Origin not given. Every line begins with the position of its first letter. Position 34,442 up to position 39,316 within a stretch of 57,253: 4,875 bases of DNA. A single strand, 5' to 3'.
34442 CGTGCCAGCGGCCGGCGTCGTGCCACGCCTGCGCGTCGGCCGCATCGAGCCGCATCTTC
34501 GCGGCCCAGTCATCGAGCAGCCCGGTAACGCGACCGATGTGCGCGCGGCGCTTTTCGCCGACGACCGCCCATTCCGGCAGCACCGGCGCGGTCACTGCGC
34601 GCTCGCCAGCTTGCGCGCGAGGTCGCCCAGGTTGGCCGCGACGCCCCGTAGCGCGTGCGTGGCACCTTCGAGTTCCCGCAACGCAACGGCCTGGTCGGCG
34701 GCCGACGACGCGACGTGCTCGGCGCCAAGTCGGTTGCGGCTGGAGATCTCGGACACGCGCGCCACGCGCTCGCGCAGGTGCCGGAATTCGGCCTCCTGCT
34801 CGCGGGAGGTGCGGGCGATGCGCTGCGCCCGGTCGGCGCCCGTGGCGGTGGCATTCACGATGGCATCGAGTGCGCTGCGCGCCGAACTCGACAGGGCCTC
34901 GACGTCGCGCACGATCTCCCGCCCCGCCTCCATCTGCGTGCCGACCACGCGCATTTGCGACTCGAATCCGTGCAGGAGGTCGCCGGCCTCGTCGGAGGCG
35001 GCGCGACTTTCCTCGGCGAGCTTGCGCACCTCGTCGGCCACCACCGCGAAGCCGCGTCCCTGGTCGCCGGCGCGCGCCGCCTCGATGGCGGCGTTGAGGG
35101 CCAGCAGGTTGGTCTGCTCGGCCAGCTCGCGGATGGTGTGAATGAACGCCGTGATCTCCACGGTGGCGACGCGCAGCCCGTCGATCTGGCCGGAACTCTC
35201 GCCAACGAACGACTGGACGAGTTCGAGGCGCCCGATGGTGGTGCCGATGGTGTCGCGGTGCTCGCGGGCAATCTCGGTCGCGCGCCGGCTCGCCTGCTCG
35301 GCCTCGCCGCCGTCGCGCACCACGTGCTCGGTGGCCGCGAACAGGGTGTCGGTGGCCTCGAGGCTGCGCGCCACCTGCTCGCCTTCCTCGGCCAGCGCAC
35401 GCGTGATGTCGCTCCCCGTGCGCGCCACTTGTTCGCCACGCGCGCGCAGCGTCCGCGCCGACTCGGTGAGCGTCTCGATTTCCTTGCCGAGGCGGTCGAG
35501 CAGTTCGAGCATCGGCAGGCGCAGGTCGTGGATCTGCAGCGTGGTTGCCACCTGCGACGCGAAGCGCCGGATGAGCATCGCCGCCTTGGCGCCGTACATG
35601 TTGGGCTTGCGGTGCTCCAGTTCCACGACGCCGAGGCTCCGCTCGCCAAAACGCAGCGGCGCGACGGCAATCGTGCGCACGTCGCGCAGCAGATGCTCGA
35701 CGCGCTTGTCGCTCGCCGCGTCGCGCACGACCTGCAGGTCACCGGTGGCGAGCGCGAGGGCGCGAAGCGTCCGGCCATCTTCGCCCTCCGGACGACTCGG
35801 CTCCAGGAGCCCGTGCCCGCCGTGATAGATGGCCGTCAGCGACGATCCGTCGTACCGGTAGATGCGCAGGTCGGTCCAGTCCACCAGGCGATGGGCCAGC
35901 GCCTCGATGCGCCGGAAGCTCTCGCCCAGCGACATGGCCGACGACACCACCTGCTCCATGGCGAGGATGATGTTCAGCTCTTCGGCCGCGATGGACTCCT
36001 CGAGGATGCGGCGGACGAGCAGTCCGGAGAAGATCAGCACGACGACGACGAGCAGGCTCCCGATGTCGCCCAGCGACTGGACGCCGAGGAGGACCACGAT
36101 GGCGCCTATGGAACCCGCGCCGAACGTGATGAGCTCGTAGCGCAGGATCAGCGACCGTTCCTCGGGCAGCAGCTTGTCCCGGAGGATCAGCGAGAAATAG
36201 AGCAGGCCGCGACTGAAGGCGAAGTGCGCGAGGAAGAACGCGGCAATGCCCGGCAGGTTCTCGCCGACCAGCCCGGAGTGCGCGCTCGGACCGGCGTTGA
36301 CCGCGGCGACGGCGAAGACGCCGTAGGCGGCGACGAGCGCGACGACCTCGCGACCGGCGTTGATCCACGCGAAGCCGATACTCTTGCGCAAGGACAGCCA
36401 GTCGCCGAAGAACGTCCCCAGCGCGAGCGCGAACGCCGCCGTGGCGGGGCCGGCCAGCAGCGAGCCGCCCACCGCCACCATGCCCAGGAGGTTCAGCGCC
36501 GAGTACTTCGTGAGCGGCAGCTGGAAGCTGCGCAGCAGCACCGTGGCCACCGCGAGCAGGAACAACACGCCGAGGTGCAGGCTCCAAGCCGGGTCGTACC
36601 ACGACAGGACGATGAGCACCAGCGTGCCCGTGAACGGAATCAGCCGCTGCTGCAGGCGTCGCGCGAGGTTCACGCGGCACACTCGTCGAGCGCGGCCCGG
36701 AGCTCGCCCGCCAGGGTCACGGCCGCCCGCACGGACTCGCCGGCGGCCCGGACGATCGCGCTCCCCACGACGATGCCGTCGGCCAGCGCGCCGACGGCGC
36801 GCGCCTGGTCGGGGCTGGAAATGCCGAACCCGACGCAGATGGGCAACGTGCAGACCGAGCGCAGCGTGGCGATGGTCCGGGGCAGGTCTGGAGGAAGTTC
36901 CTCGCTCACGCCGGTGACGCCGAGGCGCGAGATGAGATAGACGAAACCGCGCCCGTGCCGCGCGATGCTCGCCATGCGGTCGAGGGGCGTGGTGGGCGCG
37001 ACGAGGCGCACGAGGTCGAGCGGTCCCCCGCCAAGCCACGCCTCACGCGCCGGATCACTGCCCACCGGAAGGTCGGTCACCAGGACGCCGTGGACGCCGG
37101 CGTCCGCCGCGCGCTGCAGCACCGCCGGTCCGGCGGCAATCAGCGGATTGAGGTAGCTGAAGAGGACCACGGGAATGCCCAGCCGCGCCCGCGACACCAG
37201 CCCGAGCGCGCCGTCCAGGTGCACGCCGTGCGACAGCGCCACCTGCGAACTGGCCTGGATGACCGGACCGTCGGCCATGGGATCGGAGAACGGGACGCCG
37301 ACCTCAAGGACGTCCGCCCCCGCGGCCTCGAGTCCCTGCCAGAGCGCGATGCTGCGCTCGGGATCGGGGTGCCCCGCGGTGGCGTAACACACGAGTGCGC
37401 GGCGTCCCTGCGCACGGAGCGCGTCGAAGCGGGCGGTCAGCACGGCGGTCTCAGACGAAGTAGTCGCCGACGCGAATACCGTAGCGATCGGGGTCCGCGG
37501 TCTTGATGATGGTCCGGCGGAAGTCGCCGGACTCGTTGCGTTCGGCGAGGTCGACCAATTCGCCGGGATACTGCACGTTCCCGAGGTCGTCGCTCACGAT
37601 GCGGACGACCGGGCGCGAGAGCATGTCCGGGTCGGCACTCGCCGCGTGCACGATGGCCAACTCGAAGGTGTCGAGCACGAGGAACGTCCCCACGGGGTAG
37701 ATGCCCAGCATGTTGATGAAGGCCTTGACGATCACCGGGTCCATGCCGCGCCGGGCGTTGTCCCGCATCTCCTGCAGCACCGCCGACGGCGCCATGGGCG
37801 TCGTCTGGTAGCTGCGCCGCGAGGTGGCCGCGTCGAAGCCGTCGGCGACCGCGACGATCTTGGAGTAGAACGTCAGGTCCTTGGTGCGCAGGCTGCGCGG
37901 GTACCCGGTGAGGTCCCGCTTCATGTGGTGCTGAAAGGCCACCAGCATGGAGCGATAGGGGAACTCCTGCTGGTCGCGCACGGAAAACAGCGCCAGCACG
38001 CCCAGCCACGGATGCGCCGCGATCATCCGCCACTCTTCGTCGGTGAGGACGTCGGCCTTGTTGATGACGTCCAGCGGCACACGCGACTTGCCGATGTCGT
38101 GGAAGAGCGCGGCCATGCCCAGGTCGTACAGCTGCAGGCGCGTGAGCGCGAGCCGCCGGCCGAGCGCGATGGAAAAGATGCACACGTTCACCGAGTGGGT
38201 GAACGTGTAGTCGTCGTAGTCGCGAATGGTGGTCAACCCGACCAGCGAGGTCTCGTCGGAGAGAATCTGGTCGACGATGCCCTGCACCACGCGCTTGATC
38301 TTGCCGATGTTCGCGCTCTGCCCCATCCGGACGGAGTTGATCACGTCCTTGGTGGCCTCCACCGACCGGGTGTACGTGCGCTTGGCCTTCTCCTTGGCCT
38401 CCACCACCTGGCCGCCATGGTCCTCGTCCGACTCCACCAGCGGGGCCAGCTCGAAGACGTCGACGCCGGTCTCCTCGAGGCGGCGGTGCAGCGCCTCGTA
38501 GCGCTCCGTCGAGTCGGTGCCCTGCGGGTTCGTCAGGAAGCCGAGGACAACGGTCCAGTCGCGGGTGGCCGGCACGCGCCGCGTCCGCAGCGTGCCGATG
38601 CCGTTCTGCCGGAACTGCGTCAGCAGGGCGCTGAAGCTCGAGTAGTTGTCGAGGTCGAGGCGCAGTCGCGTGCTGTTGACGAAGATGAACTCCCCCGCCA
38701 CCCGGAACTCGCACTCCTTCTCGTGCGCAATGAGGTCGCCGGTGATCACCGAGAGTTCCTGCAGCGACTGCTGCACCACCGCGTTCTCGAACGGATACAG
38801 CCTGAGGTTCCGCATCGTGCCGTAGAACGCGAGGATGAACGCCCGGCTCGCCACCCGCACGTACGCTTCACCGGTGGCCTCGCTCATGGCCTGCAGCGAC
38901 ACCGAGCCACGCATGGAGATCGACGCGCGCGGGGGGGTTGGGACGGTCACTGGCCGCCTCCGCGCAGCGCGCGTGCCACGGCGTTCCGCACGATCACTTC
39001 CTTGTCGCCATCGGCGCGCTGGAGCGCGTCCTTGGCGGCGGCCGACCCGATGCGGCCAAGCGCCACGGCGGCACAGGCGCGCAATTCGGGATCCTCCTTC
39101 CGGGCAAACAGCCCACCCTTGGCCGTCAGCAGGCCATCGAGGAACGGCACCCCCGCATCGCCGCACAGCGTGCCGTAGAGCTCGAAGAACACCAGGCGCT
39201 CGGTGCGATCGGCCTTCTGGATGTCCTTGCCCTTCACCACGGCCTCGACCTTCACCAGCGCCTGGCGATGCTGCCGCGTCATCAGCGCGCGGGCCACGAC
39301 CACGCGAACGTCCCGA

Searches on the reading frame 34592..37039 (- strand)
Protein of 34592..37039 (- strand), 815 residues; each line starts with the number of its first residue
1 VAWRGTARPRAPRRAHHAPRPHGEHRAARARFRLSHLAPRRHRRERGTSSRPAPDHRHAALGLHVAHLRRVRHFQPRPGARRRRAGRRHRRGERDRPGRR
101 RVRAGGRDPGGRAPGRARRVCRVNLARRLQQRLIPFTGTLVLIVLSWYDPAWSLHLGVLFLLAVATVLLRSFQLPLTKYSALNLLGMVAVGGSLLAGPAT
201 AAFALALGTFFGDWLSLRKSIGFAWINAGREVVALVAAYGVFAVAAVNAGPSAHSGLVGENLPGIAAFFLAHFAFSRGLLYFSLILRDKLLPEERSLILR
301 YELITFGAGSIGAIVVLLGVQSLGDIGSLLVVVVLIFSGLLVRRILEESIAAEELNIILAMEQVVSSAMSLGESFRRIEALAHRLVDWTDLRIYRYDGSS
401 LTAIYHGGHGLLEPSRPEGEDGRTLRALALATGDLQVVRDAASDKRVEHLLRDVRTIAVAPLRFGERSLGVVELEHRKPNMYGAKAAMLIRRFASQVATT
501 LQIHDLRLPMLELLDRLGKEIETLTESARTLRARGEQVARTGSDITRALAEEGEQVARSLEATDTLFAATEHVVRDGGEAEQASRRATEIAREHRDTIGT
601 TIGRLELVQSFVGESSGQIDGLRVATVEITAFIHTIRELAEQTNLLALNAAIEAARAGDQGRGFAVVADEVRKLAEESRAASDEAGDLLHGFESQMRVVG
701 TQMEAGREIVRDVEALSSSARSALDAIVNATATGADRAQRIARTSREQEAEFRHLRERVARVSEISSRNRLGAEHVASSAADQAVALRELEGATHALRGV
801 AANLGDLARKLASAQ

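Call 54: search_protein_families(library=pfam, proteins=[window:34592-37039:-], max_evalue=0.00001)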
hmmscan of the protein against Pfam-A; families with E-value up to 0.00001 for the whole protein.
window:34592-37039:- (815 aa): 2 families
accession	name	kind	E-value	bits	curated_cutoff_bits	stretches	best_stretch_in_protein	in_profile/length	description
PF00015.26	MCPsignal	-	5.1e-32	111.5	34.6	1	586-765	6-171/172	Methyl-accepting chemotaxis protein (MCP) signalling domain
PF13185.12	GAF_2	-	2.4e-06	28.2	28.6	1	393-502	25-136/136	GAF domain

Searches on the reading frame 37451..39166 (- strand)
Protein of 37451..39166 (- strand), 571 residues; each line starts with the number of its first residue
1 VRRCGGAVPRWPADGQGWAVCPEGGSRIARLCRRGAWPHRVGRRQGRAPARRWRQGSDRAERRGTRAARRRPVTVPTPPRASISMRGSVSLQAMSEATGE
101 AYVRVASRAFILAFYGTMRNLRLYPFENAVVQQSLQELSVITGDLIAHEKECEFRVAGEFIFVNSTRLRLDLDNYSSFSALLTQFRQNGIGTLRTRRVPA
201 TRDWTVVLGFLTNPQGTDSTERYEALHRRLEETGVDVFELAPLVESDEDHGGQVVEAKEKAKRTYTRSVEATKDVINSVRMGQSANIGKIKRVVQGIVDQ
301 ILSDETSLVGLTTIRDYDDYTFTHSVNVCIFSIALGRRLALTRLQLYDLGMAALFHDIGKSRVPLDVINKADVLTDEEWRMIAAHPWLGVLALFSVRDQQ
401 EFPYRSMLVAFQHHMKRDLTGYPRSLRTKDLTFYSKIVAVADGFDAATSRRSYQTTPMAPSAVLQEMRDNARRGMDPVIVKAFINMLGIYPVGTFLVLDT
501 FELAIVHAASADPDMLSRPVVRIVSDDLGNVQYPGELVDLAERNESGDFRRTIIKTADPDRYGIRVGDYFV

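Call 55: search_protein_families(library=pfam, proteins=[window:37451-39166:-], max_evalue=0.00001)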
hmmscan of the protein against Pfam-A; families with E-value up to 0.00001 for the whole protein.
window:37451-39166:- (571 aa): 2 families
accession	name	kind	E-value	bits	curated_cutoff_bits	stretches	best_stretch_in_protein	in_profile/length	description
PF13487.12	HD_5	-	8.9e-19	68.3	27.2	1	324-478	17-169/170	HD domain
PF01966.28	HD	-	8.7e-09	36.1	22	1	321-446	1-115/116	HD domain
